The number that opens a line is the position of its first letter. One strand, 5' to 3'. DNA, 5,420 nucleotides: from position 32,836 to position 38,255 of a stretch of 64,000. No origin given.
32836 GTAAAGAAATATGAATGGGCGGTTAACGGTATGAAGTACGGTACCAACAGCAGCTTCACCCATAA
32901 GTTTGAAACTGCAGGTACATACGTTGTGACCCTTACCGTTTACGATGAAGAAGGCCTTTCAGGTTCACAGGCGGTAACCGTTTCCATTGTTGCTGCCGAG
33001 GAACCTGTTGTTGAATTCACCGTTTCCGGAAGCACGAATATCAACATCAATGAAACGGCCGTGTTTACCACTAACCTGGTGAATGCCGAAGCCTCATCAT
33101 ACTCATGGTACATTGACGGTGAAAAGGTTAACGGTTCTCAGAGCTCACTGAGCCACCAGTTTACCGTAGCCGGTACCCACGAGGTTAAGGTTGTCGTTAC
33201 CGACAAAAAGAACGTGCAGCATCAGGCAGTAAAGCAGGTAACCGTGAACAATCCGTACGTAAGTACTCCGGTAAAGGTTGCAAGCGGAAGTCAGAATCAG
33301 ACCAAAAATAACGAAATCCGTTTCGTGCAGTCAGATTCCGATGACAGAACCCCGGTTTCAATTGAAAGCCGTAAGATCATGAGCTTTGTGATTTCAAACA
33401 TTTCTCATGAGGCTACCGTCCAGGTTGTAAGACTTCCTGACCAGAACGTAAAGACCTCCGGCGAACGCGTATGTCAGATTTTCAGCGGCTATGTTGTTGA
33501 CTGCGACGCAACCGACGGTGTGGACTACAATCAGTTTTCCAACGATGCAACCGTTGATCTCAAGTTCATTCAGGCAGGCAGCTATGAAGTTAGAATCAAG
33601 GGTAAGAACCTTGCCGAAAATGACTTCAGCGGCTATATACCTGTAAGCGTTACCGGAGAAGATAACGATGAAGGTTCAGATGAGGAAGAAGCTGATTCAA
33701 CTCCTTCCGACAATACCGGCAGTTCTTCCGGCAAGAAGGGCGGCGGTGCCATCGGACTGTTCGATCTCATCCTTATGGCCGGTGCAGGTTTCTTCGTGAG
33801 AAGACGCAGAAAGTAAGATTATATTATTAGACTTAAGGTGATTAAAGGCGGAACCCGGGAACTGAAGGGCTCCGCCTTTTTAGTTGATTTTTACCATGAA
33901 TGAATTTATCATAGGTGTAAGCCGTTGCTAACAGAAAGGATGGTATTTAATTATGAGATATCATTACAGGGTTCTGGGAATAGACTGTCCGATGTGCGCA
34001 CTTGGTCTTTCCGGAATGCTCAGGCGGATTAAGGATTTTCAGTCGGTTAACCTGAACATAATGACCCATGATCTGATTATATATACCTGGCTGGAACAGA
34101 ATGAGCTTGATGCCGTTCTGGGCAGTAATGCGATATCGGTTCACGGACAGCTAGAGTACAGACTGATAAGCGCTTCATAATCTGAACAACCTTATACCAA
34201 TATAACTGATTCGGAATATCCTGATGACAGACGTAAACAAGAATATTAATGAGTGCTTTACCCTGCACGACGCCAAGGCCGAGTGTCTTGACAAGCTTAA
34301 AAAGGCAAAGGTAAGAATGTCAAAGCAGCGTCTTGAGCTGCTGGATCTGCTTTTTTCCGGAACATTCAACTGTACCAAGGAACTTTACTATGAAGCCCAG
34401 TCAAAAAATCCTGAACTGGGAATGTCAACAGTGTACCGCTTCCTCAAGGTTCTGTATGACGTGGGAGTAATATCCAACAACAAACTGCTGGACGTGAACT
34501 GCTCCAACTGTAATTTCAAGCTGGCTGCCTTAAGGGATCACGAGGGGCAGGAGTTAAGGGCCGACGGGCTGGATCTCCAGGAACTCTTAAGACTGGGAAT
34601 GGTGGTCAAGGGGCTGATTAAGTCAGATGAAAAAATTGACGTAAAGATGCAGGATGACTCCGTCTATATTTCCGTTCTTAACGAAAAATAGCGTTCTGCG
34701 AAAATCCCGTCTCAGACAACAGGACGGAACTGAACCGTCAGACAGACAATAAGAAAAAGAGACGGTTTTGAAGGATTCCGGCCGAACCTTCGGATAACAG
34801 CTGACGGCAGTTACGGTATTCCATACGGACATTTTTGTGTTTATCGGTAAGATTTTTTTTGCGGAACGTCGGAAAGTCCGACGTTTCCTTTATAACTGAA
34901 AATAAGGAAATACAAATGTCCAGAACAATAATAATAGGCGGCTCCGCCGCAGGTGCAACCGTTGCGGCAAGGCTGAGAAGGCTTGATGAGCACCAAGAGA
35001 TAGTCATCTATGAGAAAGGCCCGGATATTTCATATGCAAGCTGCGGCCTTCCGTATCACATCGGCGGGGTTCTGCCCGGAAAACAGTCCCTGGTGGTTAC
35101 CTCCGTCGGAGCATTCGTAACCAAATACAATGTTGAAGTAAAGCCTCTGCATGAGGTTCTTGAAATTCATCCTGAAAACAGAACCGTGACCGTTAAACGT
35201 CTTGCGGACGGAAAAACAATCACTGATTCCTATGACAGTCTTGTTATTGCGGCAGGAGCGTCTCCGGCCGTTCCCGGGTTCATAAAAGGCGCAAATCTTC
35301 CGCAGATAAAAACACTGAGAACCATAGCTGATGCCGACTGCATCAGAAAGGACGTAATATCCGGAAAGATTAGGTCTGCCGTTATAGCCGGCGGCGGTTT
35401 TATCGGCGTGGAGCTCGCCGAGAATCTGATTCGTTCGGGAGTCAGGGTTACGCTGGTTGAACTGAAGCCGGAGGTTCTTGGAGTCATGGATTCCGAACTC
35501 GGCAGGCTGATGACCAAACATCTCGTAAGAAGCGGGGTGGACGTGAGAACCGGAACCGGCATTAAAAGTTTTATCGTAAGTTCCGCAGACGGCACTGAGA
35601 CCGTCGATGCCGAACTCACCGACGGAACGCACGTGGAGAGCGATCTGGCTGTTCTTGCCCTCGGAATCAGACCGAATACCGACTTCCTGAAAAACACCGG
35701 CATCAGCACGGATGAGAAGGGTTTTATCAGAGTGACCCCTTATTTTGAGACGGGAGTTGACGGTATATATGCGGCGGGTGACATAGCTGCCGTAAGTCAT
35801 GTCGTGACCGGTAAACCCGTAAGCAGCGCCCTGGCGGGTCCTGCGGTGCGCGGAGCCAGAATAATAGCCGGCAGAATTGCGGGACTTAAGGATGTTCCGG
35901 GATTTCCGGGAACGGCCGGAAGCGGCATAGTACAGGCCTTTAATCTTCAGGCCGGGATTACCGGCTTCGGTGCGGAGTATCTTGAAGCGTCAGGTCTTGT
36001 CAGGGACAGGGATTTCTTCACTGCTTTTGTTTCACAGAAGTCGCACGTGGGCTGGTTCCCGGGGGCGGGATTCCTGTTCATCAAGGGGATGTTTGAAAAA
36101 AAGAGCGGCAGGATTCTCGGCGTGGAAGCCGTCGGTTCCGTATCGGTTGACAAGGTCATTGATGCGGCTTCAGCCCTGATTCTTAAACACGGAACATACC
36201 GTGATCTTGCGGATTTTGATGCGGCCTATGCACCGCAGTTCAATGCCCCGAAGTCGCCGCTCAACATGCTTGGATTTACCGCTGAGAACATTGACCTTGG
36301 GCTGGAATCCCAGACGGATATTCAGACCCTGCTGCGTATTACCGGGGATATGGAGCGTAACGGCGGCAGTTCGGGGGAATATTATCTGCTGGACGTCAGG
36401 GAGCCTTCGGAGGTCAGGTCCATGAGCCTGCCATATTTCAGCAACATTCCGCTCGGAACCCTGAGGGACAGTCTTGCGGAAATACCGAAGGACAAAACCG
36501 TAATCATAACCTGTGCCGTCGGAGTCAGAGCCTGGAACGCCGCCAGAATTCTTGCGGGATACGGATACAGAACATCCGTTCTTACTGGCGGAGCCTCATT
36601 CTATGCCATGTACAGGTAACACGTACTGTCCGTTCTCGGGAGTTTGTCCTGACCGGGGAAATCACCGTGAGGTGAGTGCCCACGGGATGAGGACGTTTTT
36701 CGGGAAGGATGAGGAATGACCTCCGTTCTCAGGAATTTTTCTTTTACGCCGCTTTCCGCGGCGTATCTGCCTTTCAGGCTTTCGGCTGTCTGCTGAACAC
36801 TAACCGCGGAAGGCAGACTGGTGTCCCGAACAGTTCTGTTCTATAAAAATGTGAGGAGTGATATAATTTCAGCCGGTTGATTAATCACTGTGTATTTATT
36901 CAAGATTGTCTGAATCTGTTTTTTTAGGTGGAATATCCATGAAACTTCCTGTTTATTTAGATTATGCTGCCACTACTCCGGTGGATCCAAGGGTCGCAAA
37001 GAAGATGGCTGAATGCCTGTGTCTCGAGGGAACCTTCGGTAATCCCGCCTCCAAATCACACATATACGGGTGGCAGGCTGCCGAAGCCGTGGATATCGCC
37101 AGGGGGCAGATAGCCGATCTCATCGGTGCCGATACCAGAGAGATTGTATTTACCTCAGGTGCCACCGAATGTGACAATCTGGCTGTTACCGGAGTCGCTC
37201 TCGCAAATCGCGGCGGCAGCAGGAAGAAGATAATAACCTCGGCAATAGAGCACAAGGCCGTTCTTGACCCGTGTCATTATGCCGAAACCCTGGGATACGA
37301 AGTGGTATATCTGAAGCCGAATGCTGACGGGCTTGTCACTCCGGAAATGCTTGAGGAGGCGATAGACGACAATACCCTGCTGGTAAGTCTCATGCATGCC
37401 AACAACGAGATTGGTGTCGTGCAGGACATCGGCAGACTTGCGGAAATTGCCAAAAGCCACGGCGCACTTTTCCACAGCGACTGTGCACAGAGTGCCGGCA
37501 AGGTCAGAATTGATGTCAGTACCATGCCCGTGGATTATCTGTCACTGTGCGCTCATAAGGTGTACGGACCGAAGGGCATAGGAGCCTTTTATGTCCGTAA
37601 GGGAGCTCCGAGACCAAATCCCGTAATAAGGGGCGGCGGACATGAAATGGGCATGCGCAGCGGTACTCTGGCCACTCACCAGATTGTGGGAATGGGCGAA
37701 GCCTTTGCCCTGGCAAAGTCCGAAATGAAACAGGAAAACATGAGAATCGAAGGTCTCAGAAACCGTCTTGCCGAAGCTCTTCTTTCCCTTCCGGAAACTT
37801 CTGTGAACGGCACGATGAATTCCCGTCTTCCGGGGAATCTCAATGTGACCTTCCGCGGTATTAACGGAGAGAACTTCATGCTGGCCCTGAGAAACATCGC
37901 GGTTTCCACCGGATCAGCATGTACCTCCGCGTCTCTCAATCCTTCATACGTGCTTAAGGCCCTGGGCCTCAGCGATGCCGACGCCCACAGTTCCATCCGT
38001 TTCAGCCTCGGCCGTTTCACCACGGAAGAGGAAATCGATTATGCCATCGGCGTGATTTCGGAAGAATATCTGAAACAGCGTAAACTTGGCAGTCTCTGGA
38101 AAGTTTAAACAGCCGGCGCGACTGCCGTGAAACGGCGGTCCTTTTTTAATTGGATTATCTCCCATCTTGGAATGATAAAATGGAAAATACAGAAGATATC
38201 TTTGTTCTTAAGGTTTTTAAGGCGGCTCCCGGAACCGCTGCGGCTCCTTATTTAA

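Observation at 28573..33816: A 1747-aa secreted GH57/GH119-like enzyme with six PKD repeats and a sorting tail: candidate cell-surface starch-processing machine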

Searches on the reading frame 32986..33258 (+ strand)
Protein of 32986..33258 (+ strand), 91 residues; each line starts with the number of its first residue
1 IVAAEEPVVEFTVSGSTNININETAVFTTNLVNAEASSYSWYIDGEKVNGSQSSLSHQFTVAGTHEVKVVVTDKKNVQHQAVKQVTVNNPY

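Call 38: search_protein_families(library=pfam, proteins=[window:32986-33258:+], max_evalue=1)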
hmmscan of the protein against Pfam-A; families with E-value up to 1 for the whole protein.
window:32986-33258:+ (91 aa): 6 families
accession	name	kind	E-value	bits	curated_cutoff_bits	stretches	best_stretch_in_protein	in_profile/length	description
PF18911.6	PKD_4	-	4.3e-08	33.5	27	1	6-87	3-85/85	PKD domain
PF00801.26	PKD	-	2.9e-07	30.8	23.5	1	11-83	2-77/80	PKD domain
PF16820.11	PKD_3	-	4.6e-06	26.8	26.3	1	17-69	13-64/68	PKD-like domain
PF06832.18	BiPBP_C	-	0.0021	18.4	26.8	1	30-70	38-79/90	Penicillin-Binding Protein C-terminus Family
PF13927.12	Ig_3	-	0.024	15.6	30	1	7-55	2-48/78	Immunoglobulin domain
PF01776.22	Ribosomal_L22e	-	0.1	13.4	23.6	1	25-86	12-72/110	Ribosomal L22e protein family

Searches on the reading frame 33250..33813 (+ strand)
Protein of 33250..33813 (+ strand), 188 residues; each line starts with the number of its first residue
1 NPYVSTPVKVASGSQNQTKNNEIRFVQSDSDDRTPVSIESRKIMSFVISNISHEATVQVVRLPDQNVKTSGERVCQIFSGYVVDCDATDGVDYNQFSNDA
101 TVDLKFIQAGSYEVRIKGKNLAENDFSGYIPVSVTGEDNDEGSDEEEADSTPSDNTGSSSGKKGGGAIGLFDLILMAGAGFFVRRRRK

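Call 33: search_protein_families(library=ncbifam, proteins=[window:33250-33813:+], max_evalue=10)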
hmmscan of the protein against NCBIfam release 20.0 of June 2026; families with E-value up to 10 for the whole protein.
window:33250-33813:+ (188 aa): 3 families
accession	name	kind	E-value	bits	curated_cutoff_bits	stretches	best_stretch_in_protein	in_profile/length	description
NF033846.1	Rumino_NPXTG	domain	0.00072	19.8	23.5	1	153-188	1-30/30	NPXTG-anchored protein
TIGR01167.1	LPXTG_anchor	domain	0.0017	18.9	15.9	1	155-188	4-33/34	LPXTG cell wall anchor domain-containing protein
NF058582.1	Microco_LAVTG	domain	0.59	10.3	27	1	173-187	19-33/34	LAVTG motif-containing sortase-dependent surface protein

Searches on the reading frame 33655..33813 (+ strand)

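Call 33: search_protein_families(library=ncbifam, proteins=[window:33655-33813:+], max_evalue=10)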
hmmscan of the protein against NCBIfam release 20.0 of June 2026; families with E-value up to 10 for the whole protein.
seq(53 aa): 9 families
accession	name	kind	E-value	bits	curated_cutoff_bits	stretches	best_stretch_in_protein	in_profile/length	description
NF033846.1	Rumino_NPXTG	domain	4.9e-05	23.5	23.5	1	18-53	1-30/30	NPXTG-anchored protein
TIGR01167.1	LPXTG_anchor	domain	0.00016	22.2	15.9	1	20-53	4-33/34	LPXTG cell wall anchor domain-containing protein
NF040681.2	GPS-CTERM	domain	0.063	13.5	28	1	38-52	13-27/28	GPS-CTERM domain-containing protein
NF058571.1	GVDTG_CTERM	domain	0.12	12.7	29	1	29-52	21-44/44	GVDTG sorting domain-containing protein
NF058670.1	sorting_LPXTATN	domain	0.25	11.7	32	1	38-53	17-32/32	LPxTATN C-terminal sorting signal domain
NF058582.1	Microco_LAVTG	domain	0.62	10.2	27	1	38-52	19-33/34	LAVTG motif-containing sortase-dependent surface protein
TIGR03901.2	MYXO-CTERM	domain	6.2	7.3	20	0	32-52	15-33/34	MYXO-CTERM sorting domain-containing protein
NF051874.1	PVV_CTERM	equivalog_domain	8.4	6.3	27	0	38-52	19-33/38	PVV-CTERM domain-containing choice-of-anchor G protein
TIGR03501.1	GlyGly_CTERM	domain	9.3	7.3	15.5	0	29-51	1-21/22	GlyGly-CTERM sorting domain-containing protein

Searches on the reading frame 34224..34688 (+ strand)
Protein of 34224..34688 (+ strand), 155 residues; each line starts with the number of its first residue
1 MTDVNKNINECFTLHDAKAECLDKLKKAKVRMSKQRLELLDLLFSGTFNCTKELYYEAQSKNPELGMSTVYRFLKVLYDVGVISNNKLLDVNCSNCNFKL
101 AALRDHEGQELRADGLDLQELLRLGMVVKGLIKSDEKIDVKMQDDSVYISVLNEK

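Call 9: search_protein_families(library=pfam, proteins=[window:34224-34688:+], max_evalue=0.00001)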
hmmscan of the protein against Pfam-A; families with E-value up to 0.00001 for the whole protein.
window:34224-34688:+ (155 aa): 1 family
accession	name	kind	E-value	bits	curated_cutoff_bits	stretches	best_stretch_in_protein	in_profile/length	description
PF01475.25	FUR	-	1.2e-09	38.8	23.1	1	28-89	2-65/121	Ferric uptake regulator family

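Call 79: search_protein_families(library=ncbifam, proteins=[window:34224-34688:+], max_evalue=1e-10)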
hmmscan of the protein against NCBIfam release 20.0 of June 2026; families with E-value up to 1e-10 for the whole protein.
window:34224-34688:+ (155 aa): 0 families

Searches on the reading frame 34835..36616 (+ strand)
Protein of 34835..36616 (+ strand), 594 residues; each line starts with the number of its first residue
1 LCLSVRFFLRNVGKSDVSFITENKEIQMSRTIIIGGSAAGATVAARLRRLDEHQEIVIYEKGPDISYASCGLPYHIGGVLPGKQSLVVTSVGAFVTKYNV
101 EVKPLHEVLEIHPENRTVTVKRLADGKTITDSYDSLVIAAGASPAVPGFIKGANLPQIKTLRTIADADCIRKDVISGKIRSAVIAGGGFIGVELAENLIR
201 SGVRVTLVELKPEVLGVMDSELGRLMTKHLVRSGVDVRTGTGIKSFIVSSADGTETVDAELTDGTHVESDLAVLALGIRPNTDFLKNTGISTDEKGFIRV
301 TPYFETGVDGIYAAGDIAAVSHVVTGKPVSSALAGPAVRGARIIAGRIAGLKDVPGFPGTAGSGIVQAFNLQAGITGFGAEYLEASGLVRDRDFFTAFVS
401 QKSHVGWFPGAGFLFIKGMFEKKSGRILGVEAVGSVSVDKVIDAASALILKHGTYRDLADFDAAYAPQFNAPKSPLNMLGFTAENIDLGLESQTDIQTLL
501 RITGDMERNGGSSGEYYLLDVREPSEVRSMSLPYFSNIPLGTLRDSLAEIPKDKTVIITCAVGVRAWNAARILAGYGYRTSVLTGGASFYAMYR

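Call 9: search_protein_families(library=pfam, proteins=[window:34835-36616:+], max_evalue=0.00001)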
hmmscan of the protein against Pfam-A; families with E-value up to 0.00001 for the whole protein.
window:34835-36616:+ (594 aa): 6 families
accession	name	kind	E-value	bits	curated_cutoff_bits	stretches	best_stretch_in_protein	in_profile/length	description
PF07992.20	Pyr_redox_2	-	2e-58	198.6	26.1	1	30-322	2-278/291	Pyridine nucleotide-disulphide oxidoreductase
PF00070.33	Pyr_redox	-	6.3e-17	62.3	22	1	182-258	2-78/82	Pyridine nucleotide-disulphide oxidoreductase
PF13738.12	Pyr_redox_3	-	6.2e-12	45.8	30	1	94-315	90-305/305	Pyridine nucleotide-disulphide oxidoreductase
PF00581.25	Rhodanese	-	4.5e-08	33.9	22.2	1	514-587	12-96/102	Rhodanese-like domain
PF13450.12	NAD_binding_8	-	2.5e-07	31.3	21.9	0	33-66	1-32/68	NAD(P)-binding Rossmann-like domain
PF01266.30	DAO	-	3.6e-07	30.5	27.9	0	31-68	2-37/353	FAD dependent oxidoreductase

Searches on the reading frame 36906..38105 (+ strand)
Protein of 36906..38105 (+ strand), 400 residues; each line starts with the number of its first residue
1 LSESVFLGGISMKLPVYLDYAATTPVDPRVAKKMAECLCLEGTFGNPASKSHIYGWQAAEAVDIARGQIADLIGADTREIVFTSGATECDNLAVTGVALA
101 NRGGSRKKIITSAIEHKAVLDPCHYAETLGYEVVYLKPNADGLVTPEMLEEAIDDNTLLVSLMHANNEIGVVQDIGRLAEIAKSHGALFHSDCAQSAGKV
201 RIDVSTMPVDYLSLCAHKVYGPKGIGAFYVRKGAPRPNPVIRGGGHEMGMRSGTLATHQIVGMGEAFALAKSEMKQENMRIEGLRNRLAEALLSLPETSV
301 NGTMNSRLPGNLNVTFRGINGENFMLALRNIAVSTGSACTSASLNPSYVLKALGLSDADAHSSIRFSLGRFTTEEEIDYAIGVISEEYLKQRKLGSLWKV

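Call 9: search_protein_families(library=pfam, proteins=[window:36906-38105:+], max_evalue=0.00001)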
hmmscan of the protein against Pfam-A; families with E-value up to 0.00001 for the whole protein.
window:36906-38105:+ (400 aa): 2 families
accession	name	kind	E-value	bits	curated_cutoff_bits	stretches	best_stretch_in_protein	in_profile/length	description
PF00266.25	Aminotran_5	-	1.5e-77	261.6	21.5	1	16-379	1-370/371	Aminotransferase class-V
PF01041.23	DegT_DnrJ_EryC1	-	1.2e-06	28.5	19.8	1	86-198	48-151/360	DegT/DnrJ/EryC1/StrS aminotransferase family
